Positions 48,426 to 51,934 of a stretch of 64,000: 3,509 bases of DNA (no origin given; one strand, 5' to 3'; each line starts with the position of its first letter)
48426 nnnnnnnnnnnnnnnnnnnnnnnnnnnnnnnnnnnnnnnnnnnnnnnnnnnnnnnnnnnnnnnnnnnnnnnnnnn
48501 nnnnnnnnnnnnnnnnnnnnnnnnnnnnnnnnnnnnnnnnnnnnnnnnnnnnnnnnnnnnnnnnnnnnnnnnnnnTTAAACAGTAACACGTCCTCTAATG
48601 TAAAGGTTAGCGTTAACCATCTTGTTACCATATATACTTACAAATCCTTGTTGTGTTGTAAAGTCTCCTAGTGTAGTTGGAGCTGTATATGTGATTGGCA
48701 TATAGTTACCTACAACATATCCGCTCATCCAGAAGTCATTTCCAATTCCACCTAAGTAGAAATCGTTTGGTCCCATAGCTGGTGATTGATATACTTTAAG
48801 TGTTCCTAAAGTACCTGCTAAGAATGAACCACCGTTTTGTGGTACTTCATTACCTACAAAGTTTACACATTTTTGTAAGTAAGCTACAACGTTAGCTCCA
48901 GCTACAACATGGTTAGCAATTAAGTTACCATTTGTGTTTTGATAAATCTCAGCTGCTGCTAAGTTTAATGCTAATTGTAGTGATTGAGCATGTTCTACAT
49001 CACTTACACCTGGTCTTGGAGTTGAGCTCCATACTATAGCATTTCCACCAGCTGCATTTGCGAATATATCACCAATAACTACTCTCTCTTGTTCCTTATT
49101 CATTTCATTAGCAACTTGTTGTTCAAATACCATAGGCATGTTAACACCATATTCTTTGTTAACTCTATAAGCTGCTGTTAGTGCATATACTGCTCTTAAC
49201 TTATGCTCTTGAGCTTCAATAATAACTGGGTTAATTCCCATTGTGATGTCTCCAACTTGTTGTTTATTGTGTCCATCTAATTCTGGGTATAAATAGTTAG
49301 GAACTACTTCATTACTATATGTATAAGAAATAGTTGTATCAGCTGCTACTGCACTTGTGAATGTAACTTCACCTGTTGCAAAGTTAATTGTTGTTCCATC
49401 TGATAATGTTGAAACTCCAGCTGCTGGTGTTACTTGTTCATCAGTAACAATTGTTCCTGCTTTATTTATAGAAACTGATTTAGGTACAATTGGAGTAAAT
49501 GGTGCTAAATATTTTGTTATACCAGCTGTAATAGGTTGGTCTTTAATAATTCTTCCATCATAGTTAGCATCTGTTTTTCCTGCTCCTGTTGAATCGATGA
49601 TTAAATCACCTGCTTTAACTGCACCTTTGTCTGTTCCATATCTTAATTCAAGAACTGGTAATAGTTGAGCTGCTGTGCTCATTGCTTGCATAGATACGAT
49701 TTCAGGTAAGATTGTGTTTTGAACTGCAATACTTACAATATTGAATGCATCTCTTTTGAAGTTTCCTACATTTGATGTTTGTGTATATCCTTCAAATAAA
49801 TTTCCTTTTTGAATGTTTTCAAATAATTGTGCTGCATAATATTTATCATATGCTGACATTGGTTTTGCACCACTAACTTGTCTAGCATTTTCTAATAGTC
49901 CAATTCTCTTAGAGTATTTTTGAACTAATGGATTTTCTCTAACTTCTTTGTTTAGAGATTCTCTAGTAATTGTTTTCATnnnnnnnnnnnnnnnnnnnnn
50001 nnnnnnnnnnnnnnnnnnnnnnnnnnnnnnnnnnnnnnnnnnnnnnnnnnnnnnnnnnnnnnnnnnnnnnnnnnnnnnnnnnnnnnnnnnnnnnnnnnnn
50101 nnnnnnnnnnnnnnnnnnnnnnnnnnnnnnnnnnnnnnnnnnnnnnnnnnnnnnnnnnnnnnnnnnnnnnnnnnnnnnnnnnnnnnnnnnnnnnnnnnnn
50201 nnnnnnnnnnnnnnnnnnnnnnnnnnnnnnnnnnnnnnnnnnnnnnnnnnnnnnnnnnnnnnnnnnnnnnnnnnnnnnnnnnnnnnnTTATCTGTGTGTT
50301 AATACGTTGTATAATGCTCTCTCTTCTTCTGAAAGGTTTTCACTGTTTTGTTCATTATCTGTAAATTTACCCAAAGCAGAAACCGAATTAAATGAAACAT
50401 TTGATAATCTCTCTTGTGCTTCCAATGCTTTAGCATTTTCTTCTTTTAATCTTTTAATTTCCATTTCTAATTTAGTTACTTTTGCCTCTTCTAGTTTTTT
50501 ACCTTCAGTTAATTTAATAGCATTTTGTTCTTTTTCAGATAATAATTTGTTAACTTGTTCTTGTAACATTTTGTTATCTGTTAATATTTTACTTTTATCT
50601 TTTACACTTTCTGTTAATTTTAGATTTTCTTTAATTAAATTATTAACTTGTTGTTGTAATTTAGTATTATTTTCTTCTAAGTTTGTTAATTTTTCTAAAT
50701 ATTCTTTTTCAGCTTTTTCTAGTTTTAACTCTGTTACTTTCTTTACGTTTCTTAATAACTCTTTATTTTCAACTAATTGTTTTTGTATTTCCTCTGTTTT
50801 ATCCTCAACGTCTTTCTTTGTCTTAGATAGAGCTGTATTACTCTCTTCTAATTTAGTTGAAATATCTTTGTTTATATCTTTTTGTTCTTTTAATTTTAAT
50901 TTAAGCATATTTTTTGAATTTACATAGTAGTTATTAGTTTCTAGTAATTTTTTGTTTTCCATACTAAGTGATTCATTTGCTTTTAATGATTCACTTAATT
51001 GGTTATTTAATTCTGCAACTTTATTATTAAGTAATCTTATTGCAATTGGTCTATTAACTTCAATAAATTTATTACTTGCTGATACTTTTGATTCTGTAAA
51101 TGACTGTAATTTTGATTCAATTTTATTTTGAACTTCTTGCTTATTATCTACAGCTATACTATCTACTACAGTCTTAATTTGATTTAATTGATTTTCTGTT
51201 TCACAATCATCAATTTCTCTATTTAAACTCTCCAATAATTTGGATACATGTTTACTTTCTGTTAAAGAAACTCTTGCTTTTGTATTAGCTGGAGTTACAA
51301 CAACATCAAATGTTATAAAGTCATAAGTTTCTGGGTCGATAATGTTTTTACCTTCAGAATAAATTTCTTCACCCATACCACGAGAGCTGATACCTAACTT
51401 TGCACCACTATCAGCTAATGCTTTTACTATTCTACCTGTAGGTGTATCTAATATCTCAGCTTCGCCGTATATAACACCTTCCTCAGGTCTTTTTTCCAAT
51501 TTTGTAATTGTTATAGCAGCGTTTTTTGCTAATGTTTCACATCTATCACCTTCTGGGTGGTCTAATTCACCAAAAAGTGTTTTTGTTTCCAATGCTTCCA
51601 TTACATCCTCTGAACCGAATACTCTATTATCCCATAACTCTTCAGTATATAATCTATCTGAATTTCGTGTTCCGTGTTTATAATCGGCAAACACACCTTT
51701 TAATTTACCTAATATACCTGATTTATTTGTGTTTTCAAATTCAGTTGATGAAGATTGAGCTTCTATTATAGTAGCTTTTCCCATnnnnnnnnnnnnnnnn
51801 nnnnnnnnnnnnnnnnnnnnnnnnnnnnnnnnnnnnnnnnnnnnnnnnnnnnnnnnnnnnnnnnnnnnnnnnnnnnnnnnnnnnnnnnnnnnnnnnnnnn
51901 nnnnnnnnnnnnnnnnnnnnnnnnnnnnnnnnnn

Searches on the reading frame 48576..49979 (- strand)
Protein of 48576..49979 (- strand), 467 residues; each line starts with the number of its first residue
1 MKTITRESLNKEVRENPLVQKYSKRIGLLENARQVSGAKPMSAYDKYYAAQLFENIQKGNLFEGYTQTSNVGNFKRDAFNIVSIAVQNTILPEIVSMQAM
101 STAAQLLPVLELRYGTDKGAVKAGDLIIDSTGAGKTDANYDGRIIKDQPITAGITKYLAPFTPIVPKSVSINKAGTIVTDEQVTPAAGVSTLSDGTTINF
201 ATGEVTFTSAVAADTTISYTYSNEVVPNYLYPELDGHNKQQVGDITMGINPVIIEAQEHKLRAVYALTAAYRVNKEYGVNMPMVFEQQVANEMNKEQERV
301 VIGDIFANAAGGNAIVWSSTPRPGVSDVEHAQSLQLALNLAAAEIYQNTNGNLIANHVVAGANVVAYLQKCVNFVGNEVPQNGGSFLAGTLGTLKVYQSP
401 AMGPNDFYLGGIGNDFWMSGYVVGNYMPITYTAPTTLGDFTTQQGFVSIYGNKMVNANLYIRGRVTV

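Call 15: search_protein_families(library=phrogs, proteins=[window:48576-49979:-], max_evalue=0.00001)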
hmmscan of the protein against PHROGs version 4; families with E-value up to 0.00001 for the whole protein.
window:48576-49979:- (467 aa): 1 family
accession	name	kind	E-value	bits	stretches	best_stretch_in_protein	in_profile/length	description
phrog_138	-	head and packaging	5.4e-19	69.5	1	42-422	23-374/444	major head protein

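Call 20: search_dna_similar(query=window:48576-49979:-, collection=phages, mode=protein, max_rows=20, max_evalue=0.001)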
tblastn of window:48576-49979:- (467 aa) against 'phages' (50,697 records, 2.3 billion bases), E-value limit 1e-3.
Records with a match: 17; places in all: 17; records where one place covers at least 80% of the query: 15.
Best place of each record, by identity: <60% 17.
By first word of the organism name: Maribacter 8; Bacillus 3; Escherichia 2; Listeria 1; Streptococcus 1; Xanthomonas 1; uncultured 1.
By host as written in the record: Maribacter forsetii DSM18668 8; Bacillus subtilis W-23-S(r); Bacillus licheniformis ATCC 9945a 2; Listeria innocua ATCC 51742 1; Bacillus cereus 1; Streptococcus agalactiae 1; Xanthomonas campestris pv. campestris CECT 97 1; - 1; Escherichia coli 1; and 1 more.
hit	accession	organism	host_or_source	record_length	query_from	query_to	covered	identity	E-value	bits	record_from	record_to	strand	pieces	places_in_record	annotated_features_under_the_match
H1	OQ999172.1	Listeria phage LIS04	Listeria innocua ATCC 51742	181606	3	465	99%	30.7%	2e-37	151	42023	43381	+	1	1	major capsid protein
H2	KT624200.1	Bacillus phage SP-15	Bacillus subtilis W-23-S(r); Bacillus ...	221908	18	465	96%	30.8%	4e-14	152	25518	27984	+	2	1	major capsid protein (x2) | putative endonuclease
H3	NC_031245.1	Bacillus phage SP-15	Bacillus subtilis W-23-S(r); Bacillus ...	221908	18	465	96%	30.8%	4e-14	152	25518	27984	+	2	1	major capsid protein (x2) | putative endonuclease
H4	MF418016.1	Bacillus phage vB_BceM-HSE3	Bacillus cereus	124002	9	467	98%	28.0%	2e-38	155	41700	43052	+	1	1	major capsid protein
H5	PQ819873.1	Streptococcus phage vB_SagM-GXN1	Streptococcus agalactiae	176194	13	466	97%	28.1%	5e-35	144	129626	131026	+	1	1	major capsid protein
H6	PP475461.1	Xanthomonas phage phiXF1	Xanthomonas campestris pv. campestris ...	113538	51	466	89%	24.4%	3e-7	59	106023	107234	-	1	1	hypothetical protein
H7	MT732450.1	Maribacter phage Colly_1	Maribacter forsetii DSM18668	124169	66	466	86%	24.7%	6e-15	84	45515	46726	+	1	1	major capsid protein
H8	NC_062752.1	Maribacter phage Colly_1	Maribacter forsetii DSM18668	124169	66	466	86%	24.7%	6e-15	84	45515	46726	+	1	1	major capsid protein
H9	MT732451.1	Maribacter phage Molly_1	Maribacter forsetii DSM18668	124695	66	466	86%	24.7%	8e-15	83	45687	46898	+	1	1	major capsid protein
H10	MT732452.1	Maribacter phage Molly_2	Maribacter forsetii DSM18668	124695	66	466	86%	24.7%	8e-15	83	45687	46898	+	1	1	major capsid protein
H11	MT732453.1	Maribacter phage Molly_3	Maribacter forsetii DSM18668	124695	66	466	86%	24.7%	8e-15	83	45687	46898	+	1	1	major capsid protein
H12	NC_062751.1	Maribacter phage Molly_1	Maribacter forsetii DSM18668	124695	66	466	86%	24.7%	8e-15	83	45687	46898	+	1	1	major capsid protein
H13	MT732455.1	Maribacter phage Molly_5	Maribacter forsetii DSM18668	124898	66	466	86%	24.7%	8e-15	83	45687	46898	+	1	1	major capsid protein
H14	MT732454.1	Maribacter phage Molly_4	Maribacter forsetii DSM18668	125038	66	466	86%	24.7%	8e-15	83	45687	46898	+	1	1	major capsid protein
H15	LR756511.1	uncultured phage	metagenomic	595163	44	467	91%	22.3%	4e-11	72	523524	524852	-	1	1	record has no annotation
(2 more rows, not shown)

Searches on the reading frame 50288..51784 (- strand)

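Call 15: search_protein_families(library=phrogs, proteins=[window:50288-51784:-], max_evalue=0.00001)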
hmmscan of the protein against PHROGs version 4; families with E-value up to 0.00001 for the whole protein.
window:50288-51784:- (498 aa): 2 families
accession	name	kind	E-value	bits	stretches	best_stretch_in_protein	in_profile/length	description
phrog_207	-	head and packaging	3.9e-36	126.1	1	17-438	31-448/519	head maturation protease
phrog_3014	-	head and packaging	4.9e-08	33.5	1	13-226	9-237/266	head maturation protease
